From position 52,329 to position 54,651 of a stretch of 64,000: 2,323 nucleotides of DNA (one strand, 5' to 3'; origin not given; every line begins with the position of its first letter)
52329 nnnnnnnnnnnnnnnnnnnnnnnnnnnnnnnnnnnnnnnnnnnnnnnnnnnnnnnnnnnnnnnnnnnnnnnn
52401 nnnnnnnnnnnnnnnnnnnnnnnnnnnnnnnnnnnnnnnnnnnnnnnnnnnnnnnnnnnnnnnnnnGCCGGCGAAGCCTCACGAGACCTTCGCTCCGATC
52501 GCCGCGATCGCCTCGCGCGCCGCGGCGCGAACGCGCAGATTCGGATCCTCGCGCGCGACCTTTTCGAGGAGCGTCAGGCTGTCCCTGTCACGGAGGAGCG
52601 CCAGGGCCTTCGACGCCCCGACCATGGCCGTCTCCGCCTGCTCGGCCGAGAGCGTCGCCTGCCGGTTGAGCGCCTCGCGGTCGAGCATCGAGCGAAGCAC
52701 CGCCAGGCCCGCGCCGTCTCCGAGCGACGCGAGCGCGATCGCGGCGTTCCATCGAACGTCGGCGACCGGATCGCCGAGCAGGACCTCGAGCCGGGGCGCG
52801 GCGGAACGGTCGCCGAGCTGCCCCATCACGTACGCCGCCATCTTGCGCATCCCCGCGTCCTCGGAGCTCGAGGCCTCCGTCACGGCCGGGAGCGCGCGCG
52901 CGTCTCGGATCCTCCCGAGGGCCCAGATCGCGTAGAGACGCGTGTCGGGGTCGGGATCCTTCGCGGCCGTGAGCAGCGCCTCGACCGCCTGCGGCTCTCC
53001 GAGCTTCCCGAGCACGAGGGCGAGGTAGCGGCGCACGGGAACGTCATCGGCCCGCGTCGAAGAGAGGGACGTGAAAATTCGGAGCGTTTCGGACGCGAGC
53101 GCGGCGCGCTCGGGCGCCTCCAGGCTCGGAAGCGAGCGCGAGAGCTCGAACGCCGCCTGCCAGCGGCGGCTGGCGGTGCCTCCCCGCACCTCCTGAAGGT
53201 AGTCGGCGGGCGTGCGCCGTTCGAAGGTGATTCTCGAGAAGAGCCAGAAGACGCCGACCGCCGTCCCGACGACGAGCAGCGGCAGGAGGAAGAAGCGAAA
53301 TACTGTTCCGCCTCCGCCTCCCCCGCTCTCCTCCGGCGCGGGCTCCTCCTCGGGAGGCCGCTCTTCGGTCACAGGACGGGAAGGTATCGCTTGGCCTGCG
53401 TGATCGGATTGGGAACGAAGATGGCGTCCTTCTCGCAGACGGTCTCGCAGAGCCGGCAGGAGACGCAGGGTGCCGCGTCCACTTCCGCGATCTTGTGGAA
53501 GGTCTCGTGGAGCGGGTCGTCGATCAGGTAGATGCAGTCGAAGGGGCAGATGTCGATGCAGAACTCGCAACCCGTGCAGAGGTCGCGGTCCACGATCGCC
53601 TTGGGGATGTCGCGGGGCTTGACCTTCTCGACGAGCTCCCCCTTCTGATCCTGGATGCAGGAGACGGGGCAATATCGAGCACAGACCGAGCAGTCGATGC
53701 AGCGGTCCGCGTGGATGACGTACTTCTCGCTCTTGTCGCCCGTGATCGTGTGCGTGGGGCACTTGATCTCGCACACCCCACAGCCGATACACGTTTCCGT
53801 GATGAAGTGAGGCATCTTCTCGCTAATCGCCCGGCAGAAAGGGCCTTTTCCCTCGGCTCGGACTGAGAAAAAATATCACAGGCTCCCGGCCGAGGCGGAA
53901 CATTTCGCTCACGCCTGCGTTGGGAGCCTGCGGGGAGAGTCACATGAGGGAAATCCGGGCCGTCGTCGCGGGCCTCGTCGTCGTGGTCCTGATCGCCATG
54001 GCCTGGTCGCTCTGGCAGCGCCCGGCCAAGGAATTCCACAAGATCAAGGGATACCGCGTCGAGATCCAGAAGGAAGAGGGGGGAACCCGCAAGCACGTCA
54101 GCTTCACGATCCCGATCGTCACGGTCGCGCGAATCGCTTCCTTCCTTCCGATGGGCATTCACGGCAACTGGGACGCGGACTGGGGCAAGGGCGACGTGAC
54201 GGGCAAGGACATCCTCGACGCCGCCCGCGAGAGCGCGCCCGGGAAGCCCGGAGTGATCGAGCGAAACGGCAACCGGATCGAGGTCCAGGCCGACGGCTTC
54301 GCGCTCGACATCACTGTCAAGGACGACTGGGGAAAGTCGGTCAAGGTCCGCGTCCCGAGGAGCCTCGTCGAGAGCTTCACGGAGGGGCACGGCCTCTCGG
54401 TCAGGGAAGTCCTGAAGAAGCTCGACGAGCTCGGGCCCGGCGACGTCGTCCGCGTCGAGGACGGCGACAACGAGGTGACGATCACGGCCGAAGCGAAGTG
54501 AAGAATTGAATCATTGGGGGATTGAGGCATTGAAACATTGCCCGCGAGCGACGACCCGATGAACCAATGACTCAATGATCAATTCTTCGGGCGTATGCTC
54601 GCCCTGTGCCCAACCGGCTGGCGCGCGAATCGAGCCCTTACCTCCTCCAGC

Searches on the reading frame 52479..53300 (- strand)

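Call 46: search_protein_families(library=ncbifam, proteins=[window:52479-53300:-], max_evalue=0.01)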
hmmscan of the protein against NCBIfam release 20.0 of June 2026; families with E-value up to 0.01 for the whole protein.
window:52479-53300:- (273 aa): 8 families
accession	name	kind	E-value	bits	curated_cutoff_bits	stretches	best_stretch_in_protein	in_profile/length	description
NF058502.1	phyc_lyase_CpcE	equivalog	3.8e-17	62.6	330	3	80-179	9-117/260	C-phycocyanin alpha-cysteine-84 phycocyanobilin lyase subunit CpcE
NF045915.1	PhycobilmeDegNblB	equivalog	7.5e-17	61.6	300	2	96-184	122-210/214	phycobilisome degradation protein NblB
NF058505.1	phyc_lyase_CpeY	equivalog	1.4e-06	27.2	600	0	152-203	356-407/419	C-phycoerythrin alpha-cysteine-82 phycoerythrobilin lyase CpeY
TIGR02270.1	TIGR02270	subfamily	3.3e-06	26.4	206.8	1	81-219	93-232/410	TIGR02270 family protein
NF007244.0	PRK09687.1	equivalog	3.1e-05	23.4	275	0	86-131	142-187/285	putative lyase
NF058515.1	phyc_lyase_CpcF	equivalog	3.7e-05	23.4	220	1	99-162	56-119/200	C-phycocyanin alpha-cysteine-84 phycocyanobilin lyase subunit CpcF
NF045662.1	DVU0298_fam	equivalog_domain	9.5e-05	22.1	75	0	104-141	145-182/213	DVU0298 family protein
NF010374.0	PRK13800.1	equivalog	0.00012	20.5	1196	1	86-193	756-866/898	fumarate reductase/succinate dehydrogenase flavoprotein subunit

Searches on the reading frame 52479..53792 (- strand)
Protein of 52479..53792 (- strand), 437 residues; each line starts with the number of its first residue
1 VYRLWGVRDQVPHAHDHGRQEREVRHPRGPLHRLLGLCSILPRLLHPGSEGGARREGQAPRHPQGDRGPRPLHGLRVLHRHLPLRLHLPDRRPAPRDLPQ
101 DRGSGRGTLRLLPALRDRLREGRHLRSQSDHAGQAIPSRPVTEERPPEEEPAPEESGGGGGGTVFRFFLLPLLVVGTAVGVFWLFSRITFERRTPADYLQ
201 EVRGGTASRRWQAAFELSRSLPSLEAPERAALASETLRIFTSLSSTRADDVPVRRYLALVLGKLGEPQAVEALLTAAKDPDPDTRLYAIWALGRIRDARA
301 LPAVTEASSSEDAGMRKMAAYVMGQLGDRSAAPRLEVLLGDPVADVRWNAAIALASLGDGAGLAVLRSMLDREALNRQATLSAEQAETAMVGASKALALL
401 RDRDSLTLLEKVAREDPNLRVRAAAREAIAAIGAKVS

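Call 9: search_protein_families(library=pfam, proteins=[window:52479-53792:-], max_evalue=0.01)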
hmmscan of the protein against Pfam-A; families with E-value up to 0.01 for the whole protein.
window:52479-53792:- (437 aa): 5 families
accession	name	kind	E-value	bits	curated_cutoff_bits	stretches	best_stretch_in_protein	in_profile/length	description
PF13646.12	HEAT_2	-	2.8e-27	95.3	27.7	3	247-312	10-75/88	HEAT repeats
PF03130.22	HEAT_PBS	-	2.3e-16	58.9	20.9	2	253-279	1-27/27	PBS lyase HEAT-like repeat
PF02985.28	HEAT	-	1e-15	56.8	23.5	1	270-295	2-27/31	HEAT repeat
PF13513.12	HEAT_EZ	-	3.8e-11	43.7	27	1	265-295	25-55/55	HEAT-like repeat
PF00514.29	Arm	-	0.00088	19.7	20.6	0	266-295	10-39/41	Armadillo/beta-catenin-like repeat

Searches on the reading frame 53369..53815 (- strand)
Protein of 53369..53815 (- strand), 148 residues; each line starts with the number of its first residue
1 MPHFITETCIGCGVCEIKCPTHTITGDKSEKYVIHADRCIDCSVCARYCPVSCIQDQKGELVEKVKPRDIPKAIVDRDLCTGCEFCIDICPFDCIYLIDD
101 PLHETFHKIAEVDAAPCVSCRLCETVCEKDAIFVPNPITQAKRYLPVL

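Call 9: search_protein_families(library=pfam, proteins=[window:53369-53815:-], max_evalue=0.01)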
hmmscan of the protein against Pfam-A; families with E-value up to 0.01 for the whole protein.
window:53369-53815:- (148 aa): 15 families
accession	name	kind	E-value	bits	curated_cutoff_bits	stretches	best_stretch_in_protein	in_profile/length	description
PF00037.32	Fer4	-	6.5e-22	76.8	21.1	4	3-25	2-24/24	4Fe-4S binding domain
PF14697.11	Fer4_21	-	2.4e-18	66.4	35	3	7-55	6-58/59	4Fe-4S dicluster domain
PF12837.12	Fer4_6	-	9.4e-17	60.5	25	3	74-95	3-24/24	4Fe-4S binding domain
PF12838.12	Fer4_7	-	1.6e-16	61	27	3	8-52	1-51/52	4Fe-4S dicluster domain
PF12797.12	Fer4_2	-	7.1e-16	57.4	24.5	3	2-21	3-22/22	4Fe-4S binding domain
PF13187.11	Fer4_9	-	4.1e-12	46.4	27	2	9-54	2-52/52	4Fe-4S dicluster domain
PF13237.11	Fer4_10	-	1.6e-11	44.4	25.5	2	5-50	5-53/53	4Fe-4S dicluster domain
PF12800.12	Fer4_4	-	2.2e-10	40.3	24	2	78-92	2-16/17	4Fe-4S binding domain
PF13183.11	Fer4_8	-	6.4e-09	36.7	27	1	36-92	2-66/68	4Fe-4S dicluster domain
PF13484.11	Fer4_16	-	7.9e-09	36.6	30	1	38-92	1-65/66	4Fe-4S double cluster binding domain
PF25160.1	LdpA_Fe-S-bd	-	5.6e-07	29.7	27.6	1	71-96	19-44/49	LdpA Fe-S cluster-binding domain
PF13534.11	Fer4_17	-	1.7e-06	28.9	22.2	0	7-22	44-59/61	4Fe-4S dicluster domain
PF17179.9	Fer4_22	-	0.00045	21.4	27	0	8-21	80-93/95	4Fe-4S dicluster domain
PF12798.12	Fer4_3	-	0.0024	19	27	0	117-131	1-15/15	4Fe-4S binding domain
PF13370.11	Fer4_13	-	0.008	17.3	24.5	0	7-36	4-33/58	4Fe-4S single cluster domain of Ferredoxin I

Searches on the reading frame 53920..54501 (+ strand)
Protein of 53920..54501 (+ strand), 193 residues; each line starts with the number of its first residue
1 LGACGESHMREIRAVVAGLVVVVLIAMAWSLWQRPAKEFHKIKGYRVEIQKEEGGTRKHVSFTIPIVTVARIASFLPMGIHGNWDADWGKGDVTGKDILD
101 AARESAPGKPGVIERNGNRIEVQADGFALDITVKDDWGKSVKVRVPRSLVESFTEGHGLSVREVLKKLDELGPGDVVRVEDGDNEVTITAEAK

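Call 9: search_protein_families(library=pfam, proteins=[window:53920-54501:+], max_evalue=0.01)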
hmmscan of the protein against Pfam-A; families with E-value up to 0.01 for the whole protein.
window:53920-54501:+ (193 aa): 1 family
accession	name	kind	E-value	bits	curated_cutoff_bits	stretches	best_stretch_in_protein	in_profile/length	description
PF14452.12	Multi_ubiq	-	0.0096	16.5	24.5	0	87-117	11-41/69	Multiubiquitin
